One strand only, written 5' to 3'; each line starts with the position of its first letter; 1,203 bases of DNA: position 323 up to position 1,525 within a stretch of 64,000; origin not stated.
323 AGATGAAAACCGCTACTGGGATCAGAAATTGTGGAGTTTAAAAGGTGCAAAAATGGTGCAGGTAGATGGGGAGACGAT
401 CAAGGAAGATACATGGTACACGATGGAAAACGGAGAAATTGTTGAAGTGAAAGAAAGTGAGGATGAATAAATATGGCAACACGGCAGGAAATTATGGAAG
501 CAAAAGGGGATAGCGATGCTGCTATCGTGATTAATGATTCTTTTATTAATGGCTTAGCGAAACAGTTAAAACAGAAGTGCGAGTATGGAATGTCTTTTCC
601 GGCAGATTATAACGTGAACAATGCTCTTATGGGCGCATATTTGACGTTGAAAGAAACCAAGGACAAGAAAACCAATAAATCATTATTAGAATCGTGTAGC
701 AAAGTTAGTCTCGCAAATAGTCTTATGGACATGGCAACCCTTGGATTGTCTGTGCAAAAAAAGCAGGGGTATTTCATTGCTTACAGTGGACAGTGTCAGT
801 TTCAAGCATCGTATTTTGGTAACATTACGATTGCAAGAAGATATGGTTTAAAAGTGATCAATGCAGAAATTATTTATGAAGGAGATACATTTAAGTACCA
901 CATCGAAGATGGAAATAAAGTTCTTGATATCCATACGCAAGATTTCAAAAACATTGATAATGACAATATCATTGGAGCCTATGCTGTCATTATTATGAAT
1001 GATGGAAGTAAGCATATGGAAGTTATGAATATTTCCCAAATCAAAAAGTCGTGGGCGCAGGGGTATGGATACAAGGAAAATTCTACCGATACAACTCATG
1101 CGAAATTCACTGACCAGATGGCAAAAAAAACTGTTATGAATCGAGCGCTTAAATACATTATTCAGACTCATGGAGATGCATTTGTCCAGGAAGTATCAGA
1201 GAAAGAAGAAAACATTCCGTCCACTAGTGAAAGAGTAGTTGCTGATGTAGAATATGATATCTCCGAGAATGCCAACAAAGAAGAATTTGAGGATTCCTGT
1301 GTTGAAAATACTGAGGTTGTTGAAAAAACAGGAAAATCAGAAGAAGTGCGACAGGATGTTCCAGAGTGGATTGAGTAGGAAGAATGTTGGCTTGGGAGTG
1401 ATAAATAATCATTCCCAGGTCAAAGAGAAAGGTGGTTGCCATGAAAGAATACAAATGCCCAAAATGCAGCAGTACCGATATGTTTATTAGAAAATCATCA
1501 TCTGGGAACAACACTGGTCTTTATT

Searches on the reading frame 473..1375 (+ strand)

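Call 54: search_protein_families(library=pfam, proteins=[window:473-1375:+], max_evalue=0.0001)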
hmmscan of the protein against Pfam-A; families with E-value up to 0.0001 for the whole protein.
window:473-1375:+ (301 aa): 1 family
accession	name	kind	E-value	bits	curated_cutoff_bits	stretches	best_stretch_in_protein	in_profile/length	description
PF03837.19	RecT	-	2.1e-40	138.8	24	1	67-245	14-186/198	RecT family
